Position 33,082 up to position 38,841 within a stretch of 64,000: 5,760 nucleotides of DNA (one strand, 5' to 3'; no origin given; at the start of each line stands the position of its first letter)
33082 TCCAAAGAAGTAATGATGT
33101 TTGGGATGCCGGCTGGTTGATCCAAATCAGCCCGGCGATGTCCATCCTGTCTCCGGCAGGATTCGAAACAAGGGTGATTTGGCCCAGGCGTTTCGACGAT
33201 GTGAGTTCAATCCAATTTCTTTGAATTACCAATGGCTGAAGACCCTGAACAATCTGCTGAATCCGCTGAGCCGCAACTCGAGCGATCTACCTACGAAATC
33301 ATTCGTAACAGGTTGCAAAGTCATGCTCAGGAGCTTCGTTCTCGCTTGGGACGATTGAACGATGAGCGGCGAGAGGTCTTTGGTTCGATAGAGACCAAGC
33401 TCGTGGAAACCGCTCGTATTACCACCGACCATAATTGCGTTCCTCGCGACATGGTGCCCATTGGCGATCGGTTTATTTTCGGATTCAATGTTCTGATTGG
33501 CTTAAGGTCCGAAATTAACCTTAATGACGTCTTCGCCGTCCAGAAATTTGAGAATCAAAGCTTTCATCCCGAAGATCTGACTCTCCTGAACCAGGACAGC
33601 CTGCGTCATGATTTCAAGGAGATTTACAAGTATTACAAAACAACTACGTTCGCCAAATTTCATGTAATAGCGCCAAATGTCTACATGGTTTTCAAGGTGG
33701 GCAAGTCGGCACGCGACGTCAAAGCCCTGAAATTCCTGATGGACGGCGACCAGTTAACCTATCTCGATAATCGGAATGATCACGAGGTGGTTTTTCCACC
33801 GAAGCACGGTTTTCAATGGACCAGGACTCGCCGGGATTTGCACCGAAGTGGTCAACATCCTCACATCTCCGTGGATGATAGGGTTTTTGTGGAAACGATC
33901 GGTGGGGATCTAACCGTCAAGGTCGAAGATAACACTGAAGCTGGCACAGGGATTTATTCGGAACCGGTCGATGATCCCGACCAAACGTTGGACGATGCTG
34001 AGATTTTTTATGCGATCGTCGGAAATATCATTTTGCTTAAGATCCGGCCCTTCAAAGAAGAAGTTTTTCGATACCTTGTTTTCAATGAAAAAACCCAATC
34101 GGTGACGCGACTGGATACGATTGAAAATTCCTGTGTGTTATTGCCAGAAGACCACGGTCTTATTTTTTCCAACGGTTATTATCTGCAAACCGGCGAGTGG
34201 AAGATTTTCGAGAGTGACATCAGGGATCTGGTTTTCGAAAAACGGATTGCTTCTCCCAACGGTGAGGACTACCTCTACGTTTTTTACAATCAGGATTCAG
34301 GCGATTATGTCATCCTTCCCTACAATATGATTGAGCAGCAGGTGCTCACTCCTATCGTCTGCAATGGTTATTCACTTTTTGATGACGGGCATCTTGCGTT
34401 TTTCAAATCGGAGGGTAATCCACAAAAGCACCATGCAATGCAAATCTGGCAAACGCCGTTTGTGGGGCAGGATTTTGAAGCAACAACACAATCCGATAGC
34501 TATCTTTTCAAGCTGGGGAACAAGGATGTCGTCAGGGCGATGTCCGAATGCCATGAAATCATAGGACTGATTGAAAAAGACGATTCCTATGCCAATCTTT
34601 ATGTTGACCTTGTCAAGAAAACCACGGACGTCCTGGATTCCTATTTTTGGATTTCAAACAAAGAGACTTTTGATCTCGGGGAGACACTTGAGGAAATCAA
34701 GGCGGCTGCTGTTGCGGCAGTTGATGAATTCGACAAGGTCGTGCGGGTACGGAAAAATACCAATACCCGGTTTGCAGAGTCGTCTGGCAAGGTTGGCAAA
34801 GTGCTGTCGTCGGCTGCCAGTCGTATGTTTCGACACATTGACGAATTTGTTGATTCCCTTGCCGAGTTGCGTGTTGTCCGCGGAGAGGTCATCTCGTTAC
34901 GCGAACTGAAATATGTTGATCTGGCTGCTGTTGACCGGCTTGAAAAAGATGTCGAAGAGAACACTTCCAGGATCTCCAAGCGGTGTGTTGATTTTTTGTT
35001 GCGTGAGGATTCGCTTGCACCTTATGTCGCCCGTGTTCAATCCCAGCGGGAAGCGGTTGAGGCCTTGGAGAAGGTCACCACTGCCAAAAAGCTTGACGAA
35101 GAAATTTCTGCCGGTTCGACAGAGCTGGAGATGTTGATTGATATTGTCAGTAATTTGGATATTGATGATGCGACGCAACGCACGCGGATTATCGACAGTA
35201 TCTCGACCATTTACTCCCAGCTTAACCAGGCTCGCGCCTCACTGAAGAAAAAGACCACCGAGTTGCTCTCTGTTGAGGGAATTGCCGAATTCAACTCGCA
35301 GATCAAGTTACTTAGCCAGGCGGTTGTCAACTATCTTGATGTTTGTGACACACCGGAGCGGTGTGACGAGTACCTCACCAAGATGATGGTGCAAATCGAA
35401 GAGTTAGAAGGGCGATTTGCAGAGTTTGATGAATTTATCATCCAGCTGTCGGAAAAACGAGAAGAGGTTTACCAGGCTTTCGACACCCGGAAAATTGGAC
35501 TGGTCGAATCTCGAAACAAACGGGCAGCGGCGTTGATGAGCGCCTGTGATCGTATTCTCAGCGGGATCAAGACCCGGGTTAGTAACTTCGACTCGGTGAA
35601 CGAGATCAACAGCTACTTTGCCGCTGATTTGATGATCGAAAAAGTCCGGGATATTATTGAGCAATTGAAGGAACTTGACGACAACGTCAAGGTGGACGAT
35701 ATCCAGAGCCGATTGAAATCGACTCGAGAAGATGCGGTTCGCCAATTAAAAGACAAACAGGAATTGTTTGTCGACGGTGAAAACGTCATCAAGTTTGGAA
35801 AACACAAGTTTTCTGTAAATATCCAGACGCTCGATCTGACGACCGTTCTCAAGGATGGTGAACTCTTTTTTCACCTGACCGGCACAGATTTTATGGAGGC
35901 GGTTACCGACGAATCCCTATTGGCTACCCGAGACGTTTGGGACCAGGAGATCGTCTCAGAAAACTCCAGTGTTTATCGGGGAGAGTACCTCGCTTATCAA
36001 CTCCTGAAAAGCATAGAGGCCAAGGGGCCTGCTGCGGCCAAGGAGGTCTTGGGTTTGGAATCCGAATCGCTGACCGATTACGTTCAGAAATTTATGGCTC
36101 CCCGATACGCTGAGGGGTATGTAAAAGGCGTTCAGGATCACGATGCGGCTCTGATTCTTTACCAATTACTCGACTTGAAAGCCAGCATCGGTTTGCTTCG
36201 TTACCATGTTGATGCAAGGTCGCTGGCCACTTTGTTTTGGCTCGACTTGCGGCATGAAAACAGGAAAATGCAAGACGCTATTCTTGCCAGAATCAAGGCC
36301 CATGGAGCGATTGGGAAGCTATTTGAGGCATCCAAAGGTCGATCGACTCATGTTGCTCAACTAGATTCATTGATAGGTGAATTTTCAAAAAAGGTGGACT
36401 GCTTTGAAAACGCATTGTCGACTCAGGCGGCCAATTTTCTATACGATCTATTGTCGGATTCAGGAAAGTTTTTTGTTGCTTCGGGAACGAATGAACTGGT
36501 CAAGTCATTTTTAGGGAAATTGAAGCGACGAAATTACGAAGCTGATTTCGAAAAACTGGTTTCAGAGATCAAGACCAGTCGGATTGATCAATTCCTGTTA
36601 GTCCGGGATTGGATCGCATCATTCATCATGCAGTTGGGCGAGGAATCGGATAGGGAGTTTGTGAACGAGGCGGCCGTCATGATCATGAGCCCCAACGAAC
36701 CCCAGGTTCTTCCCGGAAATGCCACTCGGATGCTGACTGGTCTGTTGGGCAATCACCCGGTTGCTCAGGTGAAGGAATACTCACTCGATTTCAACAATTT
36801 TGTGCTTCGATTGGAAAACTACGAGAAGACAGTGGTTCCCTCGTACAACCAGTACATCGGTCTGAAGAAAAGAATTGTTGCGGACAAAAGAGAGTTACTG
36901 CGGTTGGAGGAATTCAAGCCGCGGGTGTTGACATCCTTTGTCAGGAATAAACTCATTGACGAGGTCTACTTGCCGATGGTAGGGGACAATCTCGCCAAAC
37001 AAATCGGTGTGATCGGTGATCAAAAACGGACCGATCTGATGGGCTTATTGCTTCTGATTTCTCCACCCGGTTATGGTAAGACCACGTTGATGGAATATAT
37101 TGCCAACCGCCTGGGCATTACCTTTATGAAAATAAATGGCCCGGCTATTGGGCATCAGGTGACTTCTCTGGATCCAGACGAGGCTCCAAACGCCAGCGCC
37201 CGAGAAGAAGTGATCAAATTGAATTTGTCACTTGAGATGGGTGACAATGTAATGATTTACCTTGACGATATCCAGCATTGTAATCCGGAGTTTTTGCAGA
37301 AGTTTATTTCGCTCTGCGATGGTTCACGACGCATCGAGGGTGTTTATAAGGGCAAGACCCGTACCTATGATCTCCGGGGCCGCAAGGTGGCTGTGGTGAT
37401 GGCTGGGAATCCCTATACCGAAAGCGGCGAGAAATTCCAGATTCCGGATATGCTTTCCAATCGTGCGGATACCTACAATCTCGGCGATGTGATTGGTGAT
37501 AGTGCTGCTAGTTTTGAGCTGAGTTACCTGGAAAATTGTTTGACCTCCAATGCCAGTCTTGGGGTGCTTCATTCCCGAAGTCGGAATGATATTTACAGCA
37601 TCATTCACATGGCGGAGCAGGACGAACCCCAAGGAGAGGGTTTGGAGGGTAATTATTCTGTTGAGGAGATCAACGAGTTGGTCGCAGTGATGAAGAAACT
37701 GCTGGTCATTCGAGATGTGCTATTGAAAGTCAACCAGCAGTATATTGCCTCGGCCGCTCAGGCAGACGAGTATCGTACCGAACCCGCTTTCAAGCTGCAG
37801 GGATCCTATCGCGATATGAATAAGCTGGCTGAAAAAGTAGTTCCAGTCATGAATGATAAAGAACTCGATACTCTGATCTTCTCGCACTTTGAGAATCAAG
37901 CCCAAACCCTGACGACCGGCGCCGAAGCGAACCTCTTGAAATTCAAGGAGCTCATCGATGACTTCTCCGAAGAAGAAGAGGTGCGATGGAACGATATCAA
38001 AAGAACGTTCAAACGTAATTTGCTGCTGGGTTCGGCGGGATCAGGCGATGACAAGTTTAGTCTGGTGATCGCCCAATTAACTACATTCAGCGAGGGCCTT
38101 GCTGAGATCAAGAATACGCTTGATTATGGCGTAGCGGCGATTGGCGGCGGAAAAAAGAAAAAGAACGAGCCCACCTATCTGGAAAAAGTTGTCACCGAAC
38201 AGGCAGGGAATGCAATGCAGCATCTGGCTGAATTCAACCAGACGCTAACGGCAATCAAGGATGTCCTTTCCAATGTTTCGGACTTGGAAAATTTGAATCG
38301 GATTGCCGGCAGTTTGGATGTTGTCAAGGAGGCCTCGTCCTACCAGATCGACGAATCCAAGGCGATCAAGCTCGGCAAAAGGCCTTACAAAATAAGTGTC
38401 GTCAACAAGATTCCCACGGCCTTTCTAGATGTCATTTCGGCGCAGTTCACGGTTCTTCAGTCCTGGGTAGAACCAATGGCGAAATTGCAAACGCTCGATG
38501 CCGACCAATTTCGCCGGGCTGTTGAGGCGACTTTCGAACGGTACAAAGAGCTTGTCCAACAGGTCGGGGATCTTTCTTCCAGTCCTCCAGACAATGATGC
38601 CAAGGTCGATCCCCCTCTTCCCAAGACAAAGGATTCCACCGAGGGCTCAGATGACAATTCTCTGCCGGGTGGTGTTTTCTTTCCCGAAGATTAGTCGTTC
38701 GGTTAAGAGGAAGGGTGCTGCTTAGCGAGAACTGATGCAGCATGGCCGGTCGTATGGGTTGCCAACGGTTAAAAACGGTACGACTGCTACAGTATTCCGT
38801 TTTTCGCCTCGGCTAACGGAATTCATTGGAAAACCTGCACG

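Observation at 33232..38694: Domain architecture of the 1820-aa protein: beta-rich N-domain, ~800-aa helical region, MoxR-like AAA_5 core, helical/acidic C-terminus; no vWA partner domain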

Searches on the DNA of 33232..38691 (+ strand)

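Call 107: search_dna_similar(query=L083:11400-12900:+, collection=ecoli_genomes, mode=distant, max_rows=8, max_evalue=1e-10)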
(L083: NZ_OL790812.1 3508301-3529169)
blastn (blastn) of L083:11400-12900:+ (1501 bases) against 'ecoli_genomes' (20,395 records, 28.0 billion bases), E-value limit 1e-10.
No match.
